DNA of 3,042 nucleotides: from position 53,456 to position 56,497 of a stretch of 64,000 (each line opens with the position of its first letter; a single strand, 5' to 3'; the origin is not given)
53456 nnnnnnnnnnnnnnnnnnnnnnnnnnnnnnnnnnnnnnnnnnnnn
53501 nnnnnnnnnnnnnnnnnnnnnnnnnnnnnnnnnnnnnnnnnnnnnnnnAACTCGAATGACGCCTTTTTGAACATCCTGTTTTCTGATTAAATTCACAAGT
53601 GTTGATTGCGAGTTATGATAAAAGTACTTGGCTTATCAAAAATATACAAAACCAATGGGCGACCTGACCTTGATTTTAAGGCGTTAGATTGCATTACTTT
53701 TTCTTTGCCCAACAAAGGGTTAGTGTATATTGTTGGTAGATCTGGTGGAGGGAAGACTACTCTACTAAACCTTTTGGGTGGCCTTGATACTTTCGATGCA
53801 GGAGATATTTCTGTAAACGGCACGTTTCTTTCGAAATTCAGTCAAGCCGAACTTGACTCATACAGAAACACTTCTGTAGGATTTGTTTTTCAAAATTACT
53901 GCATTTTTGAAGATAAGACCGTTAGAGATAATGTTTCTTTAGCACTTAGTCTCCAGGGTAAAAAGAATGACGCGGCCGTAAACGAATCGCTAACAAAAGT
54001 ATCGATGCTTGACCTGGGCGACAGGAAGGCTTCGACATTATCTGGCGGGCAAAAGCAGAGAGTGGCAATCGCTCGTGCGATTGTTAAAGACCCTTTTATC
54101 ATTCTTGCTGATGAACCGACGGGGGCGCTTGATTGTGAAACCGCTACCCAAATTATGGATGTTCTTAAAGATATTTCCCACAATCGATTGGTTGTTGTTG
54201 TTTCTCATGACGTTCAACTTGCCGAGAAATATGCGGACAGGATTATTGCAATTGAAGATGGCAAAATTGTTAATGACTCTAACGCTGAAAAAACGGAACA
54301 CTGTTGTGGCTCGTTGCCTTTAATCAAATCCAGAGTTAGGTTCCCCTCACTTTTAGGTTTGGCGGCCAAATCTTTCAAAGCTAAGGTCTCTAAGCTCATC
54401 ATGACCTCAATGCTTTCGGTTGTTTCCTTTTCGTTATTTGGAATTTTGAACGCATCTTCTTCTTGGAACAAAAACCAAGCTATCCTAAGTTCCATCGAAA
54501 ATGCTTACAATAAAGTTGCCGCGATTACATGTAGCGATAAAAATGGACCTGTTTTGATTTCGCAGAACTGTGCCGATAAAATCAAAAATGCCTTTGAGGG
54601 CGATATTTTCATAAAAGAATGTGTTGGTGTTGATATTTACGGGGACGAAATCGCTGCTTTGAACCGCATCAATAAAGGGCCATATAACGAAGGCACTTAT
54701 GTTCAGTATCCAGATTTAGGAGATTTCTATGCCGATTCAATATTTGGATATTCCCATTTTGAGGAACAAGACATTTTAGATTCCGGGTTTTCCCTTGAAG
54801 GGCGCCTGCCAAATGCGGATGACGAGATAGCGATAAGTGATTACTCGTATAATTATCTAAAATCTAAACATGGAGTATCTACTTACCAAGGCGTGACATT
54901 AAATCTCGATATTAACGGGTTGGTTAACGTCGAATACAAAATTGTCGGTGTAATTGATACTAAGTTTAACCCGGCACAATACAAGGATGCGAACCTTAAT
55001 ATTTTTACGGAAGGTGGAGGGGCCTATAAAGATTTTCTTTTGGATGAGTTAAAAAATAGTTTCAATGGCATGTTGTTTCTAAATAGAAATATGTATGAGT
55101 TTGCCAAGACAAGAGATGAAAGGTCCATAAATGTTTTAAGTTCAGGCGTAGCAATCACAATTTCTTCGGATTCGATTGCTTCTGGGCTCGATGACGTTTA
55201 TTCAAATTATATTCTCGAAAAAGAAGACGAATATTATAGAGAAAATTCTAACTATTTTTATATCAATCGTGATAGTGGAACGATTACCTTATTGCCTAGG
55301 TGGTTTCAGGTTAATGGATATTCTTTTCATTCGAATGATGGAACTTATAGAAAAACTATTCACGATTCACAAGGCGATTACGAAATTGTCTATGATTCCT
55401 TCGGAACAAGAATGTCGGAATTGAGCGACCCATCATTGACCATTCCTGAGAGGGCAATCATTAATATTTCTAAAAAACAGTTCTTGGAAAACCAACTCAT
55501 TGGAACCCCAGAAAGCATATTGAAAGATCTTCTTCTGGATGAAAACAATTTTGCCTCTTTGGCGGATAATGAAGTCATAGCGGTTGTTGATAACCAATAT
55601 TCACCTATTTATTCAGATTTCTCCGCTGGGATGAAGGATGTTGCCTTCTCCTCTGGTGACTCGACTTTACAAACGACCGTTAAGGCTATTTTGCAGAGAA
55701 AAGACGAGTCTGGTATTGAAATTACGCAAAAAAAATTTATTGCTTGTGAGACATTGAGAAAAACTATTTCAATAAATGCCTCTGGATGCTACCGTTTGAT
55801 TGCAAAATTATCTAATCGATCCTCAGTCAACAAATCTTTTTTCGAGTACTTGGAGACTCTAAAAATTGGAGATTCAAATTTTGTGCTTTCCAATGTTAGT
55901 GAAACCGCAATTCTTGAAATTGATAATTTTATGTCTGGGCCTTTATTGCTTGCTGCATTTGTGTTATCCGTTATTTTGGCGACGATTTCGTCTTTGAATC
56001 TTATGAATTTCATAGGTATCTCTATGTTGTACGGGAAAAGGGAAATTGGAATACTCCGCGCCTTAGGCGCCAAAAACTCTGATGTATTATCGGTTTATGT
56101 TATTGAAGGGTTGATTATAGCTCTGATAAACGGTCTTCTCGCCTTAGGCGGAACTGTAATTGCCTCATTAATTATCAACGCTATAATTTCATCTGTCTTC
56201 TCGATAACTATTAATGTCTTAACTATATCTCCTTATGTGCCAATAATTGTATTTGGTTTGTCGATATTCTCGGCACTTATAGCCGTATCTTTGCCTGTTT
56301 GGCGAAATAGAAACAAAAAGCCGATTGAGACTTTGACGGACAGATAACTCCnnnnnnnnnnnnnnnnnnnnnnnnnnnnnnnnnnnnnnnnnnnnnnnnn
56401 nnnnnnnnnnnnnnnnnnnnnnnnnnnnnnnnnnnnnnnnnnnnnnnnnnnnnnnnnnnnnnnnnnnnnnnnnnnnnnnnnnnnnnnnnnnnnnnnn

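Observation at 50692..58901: Operon coupling two HTH proteins, a secreted C10-like cysteine protease and two fused MacB/FtsX-type ABC proteins: candidate undescribed extracellular-protease control or export module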

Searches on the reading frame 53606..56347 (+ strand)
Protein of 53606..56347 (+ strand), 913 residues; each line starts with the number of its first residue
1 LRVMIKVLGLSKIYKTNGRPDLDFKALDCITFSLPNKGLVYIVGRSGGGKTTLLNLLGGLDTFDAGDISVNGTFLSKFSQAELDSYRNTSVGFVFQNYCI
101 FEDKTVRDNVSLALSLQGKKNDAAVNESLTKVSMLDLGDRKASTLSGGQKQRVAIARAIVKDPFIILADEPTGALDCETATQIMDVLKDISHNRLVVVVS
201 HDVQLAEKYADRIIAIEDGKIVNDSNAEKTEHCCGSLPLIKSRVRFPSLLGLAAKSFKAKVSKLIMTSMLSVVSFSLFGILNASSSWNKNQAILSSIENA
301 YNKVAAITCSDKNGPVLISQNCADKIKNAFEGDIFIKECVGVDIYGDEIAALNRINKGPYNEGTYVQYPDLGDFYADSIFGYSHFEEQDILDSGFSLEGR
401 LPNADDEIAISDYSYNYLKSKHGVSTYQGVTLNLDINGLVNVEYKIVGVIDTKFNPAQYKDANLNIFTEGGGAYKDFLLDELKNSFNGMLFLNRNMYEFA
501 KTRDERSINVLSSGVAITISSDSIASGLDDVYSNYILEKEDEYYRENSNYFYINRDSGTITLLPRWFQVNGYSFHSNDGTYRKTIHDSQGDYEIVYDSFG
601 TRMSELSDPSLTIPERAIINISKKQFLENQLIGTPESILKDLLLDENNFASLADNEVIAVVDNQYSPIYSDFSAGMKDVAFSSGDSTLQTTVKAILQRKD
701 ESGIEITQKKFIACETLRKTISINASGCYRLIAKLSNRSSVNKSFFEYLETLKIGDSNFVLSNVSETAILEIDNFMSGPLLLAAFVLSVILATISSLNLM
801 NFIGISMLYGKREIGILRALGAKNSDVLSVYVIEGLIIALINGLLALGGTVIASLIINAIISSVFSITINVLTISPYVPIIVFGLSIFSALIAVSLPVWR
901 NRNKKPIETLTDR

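Call 4: search_protein_families(library=pfam, proteins=[window:53606-56347:+], max_evalue=0.1)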
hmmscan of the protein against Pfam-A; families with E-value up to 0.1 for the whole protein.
window:53606-56347:+ (913 aa): 9 families
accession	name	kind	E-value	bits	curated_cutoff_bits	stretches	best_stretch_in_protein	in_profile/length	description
PF00005.33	ABC_tran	-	1.3e-29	104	25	1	28-172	2-136/137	ABC transporter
PF02687.27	FtsX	-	9.5e-16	58.4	25.5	1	786-906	2-120/120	FtsX-like permease C-terminal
PF02463.25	SMC_N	-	0.00027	20.9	40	1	37-216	24-211/220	RecF/RecN/SMC N terminal domain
PF13476.12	AAA_23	-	0.00037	21.6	27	1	28-136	14-116/201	AAA domain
PF13304.12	AAA_21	-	0.028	14.9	27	0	42-69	4-31/304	AAA domain, putative AbiEii toxin, Type IV TA system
PF03193.22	RsgA_GTPase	-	0.028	14.7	30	1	33-69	103-138/174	RsgA GTPase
PF18929.5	DUF5678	-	0.053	13.8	23.2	0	204-225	1-22/49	Family of unknown function (DUF5678)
PF13401.12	AAA_22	-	0.054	14.3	27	0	37-58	5-26/130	AAA domain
PF20773.4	InhA-like_MAM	-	0.096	12.6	26.9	0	448-492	122-170/191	Immune inhibitor A-like, MAM domain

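Call 5: search_protein_families(library=ncbifam, proteins=[window:53606-56347:+], max_evalue=0.1)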
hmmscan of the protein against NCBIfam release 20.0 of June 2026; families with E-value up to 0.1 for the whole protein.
window:53606-56347:+ (913 aa): 197 families (the best 25 are shown)
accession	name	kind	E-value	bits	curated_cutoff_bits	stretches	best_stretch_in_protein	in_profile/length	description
NF007826.0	PRK10535.1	equivalog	1.6e-53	182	966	2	6-234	3-234/648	macrolide ABC transporter ATP-binding protein/permease MacB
TIGR03608.1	L_ocin_972_ABC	subfamily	3.7e-52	176.8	254.85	1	25-216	12-206/206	putative bacteriocin export ABC transporter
TIGR02673.1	FtsE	equivalog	5.6e-52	176.5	264.85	1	23-220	14-214/214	cell division ATP-binding protein FtsE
TIGR02211.1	LolD_lipo_ex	equivalog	2.2e-51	174.5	307.75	1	5-222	2-220/221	lipoprotein-releasing ABC transporter ATP-binding protein LolD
TIGR02315.1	ABC_phnC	equivalog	1.5e-49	168.6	266.1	1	4-230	1-233/243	phosphonate ABC transporter ATP-binding protein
TIGR02982.1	heterocyst_DevA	subfamily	4.3e-46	157.2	295.8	1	16-221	10-219/220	ABC exporter ATP-binding subunit, DevA family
NF008639.0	PRK11629.1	equivalog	2.9e-44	151.2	360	1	9-223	11-226/234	lipoprotein-releasing ABC transporter ATP-binding protein LolD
NF038007.1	ABC_ATP_DarD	equivalog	1.4e-43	148.9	375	1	4-221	1-218/218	darobactin export ABC transporter ATP-binding protein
TIGR00968.1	3a0106s01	subfamily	2.8e-43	148.1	342.75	1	23-227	12-215/237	sulfate ABC transporter ATP-binding protein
TIGR01187.1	potA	subfamily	3e-41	141.5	355.6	1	42-228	1-186/325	polyamine ABC transporter ATP-binding protein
TIGR02142.1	modC_ABC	equivalog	2.8e-39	135.3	285.05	1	30-229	16-218/353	molybdenum ABC transporter ATP-binding protein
TIGR04521.1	ECF_ATPase_2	equivalog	5.5e-39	133.9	330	1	6-254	2-254/279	energy-coupling factor transporter ATPase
TIGR03265.1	PhnT2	equivalog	1.9e-38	132.6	457.7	1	23-223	16-215/353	putative 2-aminoethylphosphonate ABC transporter ATP-binding protein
NF006987.0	PRK09452.1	equivalog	5.7e-38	130.6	482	1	25-225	31-230/378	spermidine/putrescine ABC transporter ATP-binding protein PotA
TIGR02314.1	ABC_MetN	equivalog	6.1e-38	130.7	499.7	1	4-226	1-224/343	methionine ABC transporter ATP-binding protein MetN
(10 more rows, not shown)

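Call 25: search_solved_structures(query=window:53606-56344:+, max_evalue=0.001)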
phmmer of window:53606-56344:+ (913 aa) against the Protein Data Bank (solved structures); distinct sequences matched with E-value up to 0.001: 571 (the best 60 are shown).
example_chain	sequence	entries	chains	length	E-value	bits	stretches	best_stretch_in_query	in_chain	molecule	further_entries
5lil_A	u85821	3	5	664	1.9e-44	155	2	22-280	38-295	Macrolide export ATP-binding/permease protein MacB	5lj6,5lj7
8s7v_K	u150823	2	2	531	1.7e-42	148.5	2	24-225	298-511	Glycine betaine/carnitine/choline transport ATP-binding protein OpuCA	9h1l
5gko_A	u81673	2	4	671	4.2e-42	147.3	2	27-225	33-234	Macrolide export ATP-binding/permease protein MacB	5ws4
5nik_J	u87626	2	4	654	1.8e-41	145.2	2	10-242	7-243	Macrolide export ATP-binding/permease protein MacB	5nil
5xu1_A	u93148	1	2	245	6e-40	140.1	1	4-226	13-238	ABC transporter ATP-binding protein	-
7arh_F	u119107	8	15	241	1.5e-39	138.8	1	23-232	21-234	Lipoprotein-releasing system ATP-binding protein LolD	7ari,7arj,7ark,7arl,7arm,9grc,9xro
8j5q_D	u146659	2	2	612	2.7e-39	138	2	4-226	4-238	Uncharacterized ABC transporter ATP-binding protein Rv1281c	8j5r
9rlc_D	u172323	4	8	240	2.9e-39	137.9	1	23-224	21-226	Lipoprotein-releasing system ATP-binding protein LolD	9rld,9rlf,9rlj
9rle_D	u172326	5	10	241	2.9e-39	137.9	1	23-224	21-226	Lipoprotein-releasing system ATP-binding protein LolD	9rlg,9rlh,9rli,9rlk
7v8l_D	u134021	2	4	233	3.4e-39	137.6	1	23-222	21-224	Lipoprotein-releasing system ATP-binding protein LolD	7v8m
7mdy_D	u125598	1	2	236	3.5e-39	137.6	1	23-223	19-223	Lipoprotein-releasing system ATP-binding protein LolD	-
9gvk_D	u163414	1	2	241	4e-39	137.4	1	23-232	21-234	Lipoprotein-releasing system ATP-binding protein LolD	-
7v8i_D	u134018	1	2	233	8.9e-39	136.3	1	23-222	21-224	Lipoprotein-releasing system ATP-binding protein LolD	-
8j5s_D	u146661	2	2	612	1.9e-38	135.1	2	4-226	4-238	Uncharacterized ABC transporter ATP-binding protein Rv1281c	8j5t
7mdx_D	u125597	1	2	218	3.6e-38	134.2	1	25-216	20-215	Lipoprotein-releasing system ATP-binding protein LolD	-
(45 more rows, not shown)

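Call 26: search_protein_families(library=padloc, proteins=[window:53606-56347:+], max_evalue=0.01)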
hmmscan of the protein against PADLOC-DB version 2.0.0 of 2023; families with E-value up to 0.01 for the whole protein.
window:53606-56347:+ (913 aa): 5 families
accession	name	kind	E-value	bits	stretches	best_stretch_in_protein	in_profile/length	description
PDLC04135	mad3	-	8.8e-30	102.5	2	129-219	248-340/374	mads_3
PDLC04164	AriA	-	2.3e-05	22.1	1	143-218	170-249/253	-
PDLC04140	mad8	-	6.6e-05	20.6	0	27-56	17-46/314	mads_8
PDLC02914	ATPase-Toprim_I-B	-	0.003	14.8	0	31-98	19-66/443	-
PDLC00289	PtuA1|PtuA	-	0.0048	14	0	145-202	228-288/404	AAA ATPase domain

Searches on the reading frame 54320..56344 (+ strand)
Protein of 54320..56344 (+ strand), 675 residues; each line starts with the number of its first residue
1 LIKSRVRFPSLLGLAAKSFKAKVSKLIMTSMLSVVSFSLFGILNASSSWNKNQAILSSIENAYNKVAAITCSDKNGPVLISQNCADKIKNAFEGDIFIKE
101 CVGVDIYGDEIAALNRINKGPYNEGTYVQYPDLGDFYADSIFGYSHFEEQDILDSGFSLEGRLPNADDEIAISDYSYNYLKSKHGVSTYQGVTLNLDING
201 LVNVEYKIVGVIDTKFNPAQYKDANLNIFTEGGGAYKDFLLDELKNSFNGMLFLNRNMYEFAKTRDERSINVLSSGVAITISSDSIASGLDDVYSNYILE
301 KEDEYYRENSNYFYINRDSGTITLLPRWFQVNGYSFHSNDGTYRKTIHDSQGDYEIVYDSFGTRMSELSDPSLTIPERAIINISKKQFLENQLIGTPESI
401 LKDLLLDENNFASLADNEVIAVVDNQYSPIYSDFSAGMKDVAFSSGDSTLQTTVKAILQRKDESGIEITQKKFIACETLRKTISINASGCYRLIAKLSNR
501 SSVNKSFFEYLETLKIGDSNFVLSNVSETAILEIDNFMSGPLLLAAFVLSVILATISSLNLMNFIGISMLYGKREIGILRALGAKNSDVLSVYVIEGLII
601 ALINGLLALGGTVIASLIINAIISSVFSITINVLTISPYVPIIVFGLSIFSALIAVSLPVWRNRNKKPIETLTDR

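Call 38: find_homologous_proteins(query=window:54320-56344:+, max_evalue=0.001)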
Query window:54320-56344:+ (675 aa): 21 proteins with E <= 0.001 among 8000 candidates.
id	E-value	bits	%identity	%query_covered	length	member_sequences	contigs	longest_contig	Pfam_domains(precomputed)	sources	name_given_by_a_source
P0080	0.0e+0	1464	100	100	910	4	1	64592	PF02687.28,PF00005.34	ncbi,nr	ncbi:MAG: ATP-binding cassette domain-containing protein [Bacilli bacterium]|nr:ATP-binding cassette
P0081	3.3e-231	787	53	100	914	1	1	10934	PF02687.28,PF00005.34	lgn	-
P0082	2.3e-183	629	51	85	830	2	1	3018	PF00005.34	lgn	-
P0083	6.3e-29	119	32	40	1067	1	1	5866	PF02687.28,PF00005.34,PF02463.26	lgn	-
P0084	2.7e-27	114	30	43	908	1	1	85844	PF02687.28,PF00005.34,PF02463.26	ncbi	-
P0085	2.0e-24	104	29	39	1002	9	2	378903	PF02687.28,PF00005.34,PF02463.26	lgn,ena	-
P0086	3.6e-24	103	32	29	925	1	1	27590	PF02687.28,PF00005.34,PF02463.26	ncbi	-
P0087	2.9e-22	97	42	17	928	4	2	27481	PF02687.28,PF00005.34,PF02463.26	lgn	-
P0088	2.4e-21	94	32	23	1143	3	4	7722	PF02687.28,PF00005.34,PF02463.26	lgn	-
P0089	2.2e-20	91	37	17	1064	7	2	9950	PF02687.28,PF00005.34,PF02463.26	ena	-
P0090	1.4e-15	75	34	24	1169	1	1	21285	PF02687.28,PF00005.34,PF02463.26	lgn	-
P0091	1.1e-14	72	33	20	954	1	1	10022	PF02687.28,PF00005.34,PF02463.26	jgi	-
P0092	1.3e-14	72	35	20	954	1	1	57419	PF02687.28,PF00005.34,PF02463.26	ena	-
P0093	2.1e-14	71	25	48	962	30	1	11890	PF02687.28,PF00005.34,PF02463.26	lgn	-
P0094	3.3e-13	67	35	17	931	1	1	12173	PF02687.28,PF00005.34,PF02463.26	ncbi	-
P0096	2.6e-8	51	28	19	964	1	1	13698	PF02687.28,PF00005.34,PF02463.26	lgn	-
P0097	6.6e-5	40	30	15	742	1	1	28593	PF02687.28,PF12704.15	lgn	-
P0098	1.9e-4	38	30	11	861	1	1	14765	PF02687.28,PF00005.34,PF02463.26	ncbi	-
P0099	3.0e-4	37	37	8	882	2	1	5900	PF02687.28,PF12704.15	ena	-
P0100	5.7e-4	36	24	15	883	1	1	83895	PF02687.28,PF12704.15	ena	-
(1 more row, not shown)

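Call 42: find_encoding_contigs(protein=P0080, flank=10000, max_places=2)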
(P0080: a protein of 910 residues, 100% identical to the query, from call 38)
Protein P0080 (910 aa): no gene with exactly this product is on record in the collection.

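Call 55: find_related_loci(query=A5, collection=metagenome_contigs, flank=7000)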
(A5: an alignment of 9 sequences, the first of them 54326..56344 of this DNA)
Query A5 (673 aa) in metagenome_contigs; peptide patterns used: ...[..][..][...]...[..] (x = any residue, [..] = any of these).
302 stretches matched a pattern; 205 encode a relative of the query (tblastn E <= 1e-3); the best 80 are kept; 80 distinct loci.
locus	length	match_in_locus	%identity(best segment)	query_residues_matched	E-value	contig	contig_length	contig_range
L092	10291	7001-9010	39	1-673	4e-156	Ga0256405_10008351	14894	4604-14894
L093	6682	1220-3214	27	1-673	6e-30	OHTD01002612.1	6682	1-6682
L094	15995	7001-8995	27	1-673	7e-30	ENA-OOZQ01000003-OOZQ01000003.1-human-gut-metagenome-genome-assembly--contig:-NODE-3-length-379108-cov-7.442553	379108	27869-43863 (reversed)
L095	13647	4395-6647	25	1-670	3e-28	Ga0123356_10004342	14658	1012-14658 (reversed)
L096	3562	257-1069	31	403-673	4e-25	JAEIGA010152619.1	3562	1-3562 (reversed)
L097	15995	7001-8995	27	1-673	8e-30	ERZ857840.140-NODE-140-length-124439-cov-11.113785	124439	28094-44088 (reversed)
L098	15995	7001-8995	27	1-673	7e-30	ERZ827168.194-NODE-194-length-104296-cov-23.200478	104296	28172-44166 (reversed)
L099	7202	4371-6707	44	1-673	1e-22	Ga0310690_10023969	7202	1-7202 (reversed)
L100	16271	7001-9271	35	1-673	4e-22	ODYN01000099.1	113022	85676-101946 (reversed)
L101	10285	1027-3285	35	1-673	1e-21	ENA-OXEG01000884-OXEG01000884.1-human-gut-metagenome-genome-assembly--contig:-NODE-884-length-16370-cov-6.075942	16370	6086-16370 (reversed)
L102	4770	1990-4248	35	1-673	9e-22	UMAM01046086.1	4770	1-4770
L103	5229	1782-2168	37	545-673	1e-21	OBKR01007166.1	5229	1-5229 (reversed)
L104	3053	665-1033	41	551-673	1e-21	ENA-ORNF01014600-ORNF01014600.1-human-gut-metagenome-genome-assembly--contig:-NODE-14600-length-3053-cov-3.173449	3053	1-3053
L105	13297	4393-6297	24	1-673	2e-21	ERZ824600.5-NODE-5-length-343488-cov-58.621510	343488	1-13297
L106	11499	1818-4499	41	1-673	3e-21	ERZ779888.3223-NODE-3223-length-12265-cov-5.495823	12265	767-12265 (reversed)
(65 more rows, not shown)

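Call 89: search_protein_families(library=pfam, alignment_id=A5, max_evalue=1)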
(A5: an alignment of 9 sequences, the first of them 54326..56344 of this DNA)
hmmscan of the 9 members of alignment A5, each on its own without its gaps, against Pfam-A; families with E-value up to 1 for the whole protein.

A. member 1, window:54326-56344:+ (673 aa): 2 families
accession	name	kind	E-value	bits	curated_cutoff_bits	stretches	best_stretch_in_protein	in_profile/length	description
PF02687.27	FtsX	-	6e-16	59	25.5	1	546-666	2-120/120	FtsX-like permease C-terminal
PF20773.4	InhA-like_MAM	-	0.048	13.6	26.9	0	208-252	122-170/191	Immune inhibitor A-like, MAM domain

B. families by the number of members that match (of 9 scanned): 11 families
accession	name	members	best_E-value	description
PF02687.27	FtsX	9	2e-18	FtsX-like permease C-terminal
PF23489.1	V-ATPase_su_f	1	0.015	V-type proton ATPase subunit f-like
PF18041.7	MapZ_EC1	1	0.019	MapZ extracellular domain 1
PF17603.7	DUF5499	1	0.034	Family of unknown function (DUF5499)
PF25622.1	Phi29_MCP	1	0.04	Phi29-like phage major capsid protein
PF20773.4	InhA-like_MAM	1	0.048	Immune inhibitor A-like, MAM domain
PF04009.17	DUF356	1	0.072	Protein of unknown function (DUF356)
PF03497.21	Anthrax_toxA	1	0.16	Anthrax toxin LF subunit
PF10394.15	Hat1_N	1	0.17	Histone acetyl transferase HAT1 N-terminus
PF08972.17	DUF1902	1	0.25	Domain of unknown function (DUF1902)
PF09605.15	Trep_Strep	1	0.25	Hypothetical bacterial integral membrane protein (Trep_Strep)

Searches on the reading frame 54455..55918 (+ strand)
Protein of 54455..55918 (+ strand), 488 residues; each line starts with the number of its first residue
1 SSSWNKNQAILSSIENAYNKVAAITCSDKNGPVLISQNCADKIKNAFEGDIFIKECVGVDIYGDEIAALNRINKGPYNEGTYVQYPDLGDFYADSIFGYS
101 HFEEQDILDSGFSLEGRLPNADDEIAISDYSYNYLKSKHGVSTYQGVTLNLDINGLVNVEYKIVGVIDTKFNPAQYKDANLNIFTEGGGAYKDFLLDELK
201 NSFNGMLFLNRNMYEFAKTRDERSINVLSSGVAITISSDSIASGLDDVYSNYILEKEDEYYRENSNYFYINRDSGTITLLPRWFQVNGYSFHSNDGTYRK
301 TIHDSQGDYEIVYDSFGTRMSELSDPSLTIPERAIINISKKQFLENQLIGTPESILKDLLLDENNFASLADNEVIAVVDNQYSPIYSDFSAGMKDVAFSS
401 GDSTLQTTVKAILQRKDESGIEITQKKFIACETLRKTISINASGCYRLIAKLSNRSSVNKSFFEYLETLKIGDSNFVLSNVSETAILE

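Call 90: search_protein_representatives(protein=window:54455-55918:+)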
Query: 488 residues. Proteins with E-value up to 0.001 (for the whole library): 6; up to 1e-10: 5; up to 1e-30: 3. The best 6 are listed.
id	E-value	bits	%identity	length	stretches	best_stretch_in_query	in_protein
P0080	0.0e+00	1074.3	100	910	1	1-488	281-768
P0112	3.4e-89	316.0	35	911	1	2-486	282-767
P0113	1.3e-57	211.9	33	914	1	2-483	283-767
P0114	1.3e-18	83.4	28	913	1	4-407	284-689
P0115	1.9e-13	66.4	30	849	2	8-252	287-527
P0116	1.8e-06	43.3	27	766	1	101-252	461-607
